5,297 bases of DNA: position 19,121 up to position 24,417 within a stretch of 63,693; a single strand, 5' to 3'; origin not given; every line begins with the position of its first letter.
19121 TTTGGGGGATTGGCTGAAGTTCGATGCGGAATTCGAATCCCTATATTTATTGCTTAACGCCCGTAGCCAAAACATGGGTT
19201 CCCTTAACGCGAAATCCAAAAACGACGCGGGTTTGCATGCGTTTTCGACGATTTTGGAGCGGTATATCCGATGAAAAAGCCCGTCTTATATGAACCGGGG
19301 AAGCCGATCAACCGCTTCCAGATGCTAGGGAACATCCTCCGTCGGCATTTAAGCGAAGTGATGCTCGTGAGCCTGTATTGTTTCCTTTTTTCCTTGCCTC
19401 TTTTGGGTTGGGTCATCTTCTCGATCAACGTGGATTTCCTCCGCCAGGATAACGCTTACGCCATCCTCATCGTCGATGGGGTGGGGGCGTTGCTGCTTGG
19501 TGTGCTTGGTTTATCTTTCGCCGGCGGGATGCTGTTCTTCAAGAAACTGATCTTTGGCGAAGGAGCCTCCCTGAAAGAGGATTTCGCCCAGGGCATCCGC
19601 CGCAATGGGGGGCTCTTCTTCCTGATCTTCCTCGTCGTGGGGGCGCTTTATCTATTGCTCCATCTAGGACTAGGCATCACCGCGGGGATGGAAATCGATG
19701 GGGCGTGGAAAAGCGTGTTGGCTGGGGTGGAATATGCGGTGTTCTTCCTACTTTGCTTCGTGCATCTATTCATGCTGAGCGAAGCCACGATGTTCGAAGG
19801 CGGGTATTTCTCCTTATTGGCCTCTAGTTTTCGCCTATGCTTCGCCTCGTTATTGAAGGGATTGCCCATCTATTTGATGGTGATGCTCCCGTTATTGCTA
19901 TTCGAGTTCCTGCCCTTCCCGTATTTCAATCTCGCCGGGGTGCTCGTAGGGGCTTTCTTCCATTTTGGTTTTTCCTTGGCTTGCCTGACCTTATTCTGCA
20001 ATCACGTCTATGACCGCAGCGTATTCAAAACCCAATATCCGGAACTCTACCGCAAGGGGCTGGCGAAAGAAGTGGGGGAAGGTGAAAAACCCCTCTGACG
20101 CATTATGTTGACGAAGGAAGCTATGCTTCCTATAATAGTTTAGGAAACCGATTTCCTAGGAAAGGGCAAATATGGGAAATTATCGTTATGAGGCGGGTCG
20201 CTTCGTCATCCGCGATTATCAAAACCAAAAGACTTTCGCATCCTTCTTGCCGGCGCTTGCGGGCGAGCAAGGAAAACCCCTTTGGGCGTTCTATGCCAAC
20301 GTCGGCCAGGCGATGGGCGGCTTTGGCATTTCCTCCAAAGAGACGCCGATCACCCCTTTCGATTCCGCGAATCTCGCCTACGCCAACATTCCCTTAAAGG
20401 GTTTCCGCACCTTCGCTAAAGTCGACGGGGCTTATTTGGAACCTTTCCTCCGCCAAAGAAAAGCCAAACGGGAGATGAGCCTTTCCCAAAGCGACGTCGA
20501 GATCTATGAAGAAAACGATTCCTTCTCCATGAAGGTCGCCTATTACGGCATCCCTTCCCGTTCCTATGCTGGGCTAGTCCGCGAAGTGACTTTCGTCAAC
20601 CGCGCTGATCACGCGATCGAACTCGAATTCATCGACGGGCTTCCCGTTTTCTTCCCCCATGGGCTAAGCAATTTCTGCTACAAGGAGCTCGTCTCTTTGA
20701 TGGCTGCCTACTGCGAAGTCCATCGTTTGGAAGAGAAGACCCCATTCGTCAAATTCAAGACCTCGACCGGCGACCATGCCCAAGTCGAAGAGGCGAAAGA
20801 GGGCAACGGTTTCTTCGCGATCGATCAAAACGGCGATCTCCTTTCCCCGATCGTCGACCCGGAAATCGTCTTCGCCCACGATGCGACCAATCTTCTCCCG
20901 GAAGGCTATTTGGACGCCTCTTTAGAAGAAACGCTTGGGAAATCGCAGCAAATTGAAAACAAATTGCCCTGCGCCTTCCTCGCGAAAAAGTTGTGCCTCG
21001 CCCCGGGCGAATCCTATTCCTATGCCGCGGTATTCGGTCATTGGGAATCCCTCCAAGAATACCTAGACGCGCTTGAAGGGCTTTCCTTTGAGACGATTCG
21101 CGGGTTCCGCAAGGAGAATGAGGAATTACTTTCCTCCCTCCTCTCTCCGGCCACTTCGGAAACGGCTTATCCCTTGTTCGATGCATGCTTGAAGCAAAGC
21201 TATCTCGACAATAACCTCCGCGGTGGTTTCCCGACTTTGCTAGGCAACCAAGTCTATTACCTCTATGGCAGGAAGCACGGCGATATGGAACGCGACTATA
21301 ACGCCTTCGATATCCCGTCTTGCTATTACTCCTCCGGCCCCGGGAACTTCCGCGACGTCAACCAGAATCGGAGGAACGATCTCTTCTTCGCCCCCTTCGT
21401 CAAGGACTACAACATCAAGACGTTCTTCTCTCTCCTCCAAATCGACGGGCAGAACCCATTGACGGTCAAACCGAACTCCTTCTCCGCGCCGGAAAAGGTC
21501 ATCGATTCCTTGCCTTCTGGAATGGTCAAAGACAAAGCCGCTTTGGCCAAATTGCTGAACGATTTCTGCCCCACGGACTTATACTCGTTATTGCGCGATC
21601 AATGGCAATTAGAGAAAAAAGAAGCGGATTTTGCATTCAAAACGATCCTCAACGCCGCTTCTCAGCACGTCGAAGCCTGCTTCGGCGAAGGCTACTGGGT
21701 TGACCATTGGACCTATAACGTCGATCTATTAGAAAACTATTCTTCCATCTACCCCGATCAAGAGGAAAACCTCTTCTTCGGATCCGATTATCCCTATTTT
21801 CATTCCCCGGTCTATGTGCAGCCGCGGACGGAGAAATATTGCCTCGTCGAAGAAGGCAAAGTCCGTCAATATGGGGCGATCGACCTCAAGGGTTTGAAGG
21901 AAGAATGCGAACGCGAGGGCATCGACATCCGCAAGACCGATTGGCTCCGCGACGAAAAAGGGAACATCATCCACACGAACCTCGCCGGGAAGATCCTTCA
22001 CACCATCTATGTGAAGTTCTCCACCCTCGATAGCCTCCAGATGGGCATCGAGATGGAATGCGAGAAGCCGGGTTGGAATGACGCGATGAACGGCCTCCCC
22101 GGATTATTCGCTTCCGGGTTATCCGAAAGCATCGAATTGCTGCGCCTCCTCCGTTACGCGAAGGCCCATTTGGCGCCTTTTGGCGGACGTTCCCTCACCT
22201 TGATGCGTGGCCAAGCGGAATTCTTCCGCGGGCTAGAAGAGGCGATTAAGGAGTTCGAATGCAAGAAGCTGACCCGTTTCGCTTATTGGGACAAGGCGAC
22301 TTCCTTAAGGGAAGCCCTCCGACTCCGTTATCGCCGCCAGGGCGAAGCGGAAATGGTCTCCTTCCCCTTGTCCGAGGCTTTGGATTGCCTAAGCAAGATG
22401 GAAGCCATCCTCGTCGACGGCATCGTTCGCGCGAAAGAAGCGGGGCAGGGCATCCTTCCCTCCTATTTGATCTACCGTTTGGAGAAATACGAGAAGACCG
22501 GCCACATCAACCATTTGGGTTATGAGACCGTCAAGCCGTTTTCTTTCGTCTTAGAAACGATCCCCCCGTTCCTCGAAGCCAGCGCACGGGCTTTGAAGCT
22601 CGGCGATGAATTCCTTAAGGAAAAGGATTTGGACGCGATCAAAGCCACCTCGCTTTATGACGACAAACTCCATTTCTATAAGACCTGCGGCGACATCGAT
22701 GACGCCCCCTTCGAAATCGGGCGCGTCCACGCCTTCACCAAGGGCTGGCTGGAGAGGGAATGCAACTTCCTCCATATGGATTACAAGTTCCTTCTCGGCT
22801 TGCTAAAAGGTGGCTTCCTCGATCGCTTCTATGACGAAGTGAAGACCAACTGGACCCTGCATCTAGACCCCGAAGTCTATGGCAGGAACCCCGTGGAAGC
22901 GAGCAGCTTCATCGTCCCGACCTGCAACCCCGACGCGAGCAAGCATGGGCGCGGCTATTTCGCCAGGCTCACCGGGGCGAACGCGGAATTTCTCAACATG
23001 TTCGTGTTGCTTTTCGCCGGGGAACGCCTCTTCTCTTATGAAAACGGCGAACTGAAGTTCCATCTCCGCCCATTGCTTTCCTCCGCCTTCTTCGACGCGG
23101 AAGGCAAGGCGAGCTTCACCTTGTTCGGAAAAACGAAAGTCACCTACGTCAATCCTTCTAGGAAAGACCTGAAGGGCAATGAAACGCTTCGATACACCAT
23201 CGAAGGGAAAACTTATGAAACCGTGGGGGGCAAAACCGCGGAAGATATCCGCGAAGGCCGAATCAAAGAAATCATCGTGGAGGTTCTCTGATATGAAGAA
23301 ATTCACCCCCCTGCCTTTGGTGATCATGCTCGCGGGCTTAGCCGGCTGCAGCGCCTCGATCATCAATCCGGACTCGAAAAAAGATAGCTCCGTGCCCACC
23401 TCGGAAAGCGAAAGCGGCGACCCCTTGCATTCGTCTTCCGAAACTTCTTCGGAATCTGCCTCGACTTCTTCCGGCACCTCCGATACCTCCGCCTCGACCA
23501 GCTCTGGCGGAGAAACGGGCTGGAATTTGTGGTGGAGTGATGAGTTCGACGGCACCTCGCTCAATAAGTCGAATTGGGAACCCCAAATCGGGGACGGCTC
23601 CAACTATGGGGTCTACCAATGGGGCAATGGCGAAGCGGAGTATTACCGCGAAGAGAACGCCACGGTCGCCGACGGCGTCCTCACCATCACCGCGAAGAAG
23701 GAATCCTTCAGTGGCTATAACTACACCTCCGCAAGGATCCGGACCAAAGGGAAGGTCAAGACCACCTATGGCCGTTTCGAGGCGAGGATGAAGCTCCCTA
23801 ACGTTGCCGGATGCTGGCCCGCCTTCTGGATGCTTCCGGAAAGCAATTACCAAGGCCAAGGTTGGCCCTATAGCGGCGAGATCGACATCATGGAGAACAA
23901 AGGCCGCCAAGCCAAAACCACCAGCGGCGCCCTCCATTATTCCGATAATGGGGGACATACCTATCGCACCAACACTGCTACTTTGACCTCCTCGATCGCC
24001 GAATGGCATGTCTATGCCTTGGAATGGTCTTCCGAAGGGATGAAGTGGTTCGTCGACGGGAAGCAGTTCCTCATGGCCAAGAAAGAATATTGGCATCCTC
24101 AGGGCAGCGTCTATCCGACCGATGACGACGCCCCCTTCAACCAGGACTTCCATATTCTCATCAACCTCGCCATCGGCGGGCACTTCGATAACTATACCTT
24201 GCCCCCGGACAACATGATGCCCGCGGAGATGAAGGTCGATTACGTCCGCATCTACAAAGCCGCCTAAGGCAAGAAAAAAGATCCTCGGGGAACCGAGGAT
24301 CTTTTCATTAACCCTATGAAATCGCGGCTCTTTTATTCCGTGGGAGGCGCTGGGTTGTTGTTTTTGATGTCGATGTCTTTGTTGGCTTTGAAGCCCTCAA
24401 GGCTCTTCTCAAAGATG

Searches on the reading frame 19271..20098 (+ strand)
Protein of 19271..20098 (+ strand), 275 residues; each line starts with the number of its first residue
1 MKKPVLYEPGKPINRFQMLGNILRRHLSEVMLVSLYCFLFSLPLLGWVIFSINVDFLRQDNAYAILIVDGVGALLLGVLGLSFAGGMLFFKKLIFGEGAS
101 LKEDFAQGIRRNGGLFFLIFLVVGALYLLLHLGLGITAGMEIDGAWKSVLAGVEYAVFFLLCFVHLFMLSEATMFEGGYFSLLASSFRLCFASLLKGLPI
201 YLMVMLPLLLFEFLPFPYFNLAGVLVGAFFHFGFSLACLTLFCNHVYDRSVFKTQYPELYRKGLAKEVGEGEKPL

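Call 39: search_protein_families(library=ncbifam, proteins=[window:19271-20098:+], max_evalue=0.1)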
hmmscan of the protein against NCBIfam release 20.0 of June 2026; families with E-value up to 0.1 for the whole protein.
window:19271-20098:+ (275 aa): 1 family
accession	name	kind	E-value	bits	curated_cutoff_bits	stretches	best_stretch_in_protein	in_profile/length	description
NF052431.1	MusI_fam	subfamily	9.4e-07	28.9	160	1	80-223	35-178/194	MusI family membrane protein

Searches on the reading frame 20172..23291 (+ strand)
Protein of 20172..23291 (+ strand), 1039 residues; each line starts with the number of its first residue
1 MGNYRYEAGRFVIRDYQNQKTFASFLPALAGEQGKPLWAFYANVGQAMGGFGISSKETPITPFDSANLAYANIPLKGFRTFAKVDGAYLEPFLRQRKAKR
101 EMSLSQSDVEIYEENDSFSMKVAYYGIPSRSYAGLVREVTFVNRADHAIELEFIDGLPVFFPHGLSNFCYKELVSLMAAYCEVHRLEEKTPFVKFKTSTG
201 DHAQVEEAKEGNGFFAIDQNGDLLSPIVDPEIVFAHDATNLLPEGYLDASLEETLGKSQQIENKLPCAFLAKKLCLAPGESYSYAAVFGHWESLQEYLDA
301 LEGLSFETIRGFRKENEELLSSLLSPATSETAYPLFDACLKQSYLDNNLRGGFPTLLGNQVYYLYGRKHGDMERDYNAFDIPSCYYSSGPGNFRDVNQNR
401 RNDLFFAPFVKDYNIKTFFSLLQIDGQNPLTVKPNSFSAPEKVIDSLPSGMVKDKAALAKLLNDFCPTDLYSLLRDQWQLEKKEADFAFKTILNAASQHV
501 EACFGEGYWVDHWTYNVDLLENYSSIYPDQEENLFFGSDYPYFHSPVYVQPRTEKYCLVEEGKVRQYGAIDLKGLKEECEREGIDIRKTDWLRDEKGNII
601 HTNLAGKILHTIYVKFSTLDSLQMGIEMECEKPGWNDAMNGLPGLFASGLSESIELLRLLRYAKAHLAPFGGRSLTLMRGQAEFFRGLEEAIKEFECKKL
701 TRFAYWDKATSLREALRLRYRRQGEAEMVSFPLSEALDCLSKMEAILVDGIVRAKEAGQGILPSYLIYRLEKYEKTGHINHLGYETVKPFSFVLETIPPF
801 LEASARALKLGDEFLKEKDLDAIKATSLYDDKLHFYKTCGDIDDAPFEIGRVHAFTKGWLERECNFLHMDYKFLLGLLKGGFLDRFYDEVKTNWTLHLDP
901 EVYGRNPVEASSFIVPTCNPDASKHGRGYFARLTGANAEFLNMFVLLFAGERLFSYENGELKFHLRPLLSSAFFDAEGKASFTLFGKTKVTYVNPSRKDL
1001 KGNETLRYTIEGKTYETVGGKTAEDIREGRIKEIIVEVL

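Call 7: search_protein_families(library=pfam, proteins=[window:20172-23291:+], max_evalue=0.001)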
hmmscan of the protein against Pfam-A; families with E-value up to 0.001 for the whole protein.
window:20172-23291:+ (1039 aa): 0 families

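Call 39: search_protein_families(library=ncbifam, proteins=[window:20172-23291:+], max_evalue=0.1)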
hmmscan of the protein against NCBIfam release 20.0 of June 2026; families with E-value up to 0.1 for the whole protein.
window:20172-23291:+ (1039 aa): 1 family
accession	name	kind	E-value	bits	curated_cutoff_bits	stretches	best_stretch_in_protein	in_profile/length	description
NF058639.1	GH149_beta_1_3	equivalog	1.4e-21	76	1150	2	507-768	514-775/1134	1,3-beta-D-glucan phosphorylase, GH149 family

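Call 40: search_solved_structures(query=window:20172-23291:+, max_evalue=0.01)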
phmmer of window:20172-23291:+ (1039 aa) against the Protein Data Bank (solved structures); distinct sequences matched with E-value up to 0.01: 3.
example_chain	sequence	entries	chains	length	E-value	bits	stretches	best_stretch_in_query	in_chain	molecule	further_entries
9qqk_A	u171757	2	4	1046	5.8e-193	646.7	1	10-1036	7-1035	gh161 phosphorylase | GH161A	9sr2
9h8v_A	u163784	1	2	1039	7e-193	646.4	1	11-1036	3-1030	Cellobiose phosphorylase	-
6hq6_A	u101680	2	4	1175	3.5e-09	38.3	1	507-694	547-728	Bacterial beta-1,3-oligosaccharide phosphorylase | Beta-1,3-oligosaccharide phosphorylase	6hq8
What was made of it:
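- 20172..23291 (+): GH161 beta-1,3-glucan phosphorylase without a signal peptide. PDB 9qqk 'gh161 phosphorylase', E 5.8e-193 (call 40).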

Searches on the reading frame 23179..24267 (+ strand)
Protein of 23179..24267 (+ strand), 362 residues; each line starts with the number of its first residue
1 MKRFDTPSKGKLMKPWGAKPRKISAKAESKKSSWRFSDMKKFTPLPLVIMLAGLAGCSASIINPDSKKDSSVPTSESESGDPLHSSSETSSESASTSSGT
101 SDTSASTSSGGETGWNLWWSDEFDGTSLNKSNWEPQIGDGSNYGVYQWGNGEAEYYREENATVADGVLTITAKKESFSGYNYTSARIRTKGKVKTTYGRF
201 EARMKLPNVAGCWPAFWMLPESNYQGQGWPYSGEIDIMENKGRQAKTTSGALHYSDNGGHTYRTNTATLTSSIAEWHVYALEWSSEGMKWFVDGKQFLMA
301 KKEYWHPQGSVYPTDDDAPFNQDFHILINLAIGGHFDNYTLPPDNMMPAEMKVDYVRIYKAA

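Call 80: search_protein_families(library=pfam, proteins=[window:23179-24267:+], max_evalue=0.00001)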
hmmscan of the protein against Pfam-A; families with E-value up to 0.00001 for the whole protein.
window:23179-24267:+ (362 aa): 2 families
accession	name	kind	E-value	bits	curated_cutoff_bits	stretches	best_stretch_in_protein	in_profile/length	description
PF00722.28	Glyco_hydro_16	-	3.2e-21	76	22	1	156-313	9-146/175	Glycosyl hydrolases family 16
PF03935.22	SKN1_KRE6_Sbg1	-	3.1e-16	59.3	30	2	100-221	102-224/501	Beta-glucan synthesis-associated protein SKN1/KRE6/Sbg1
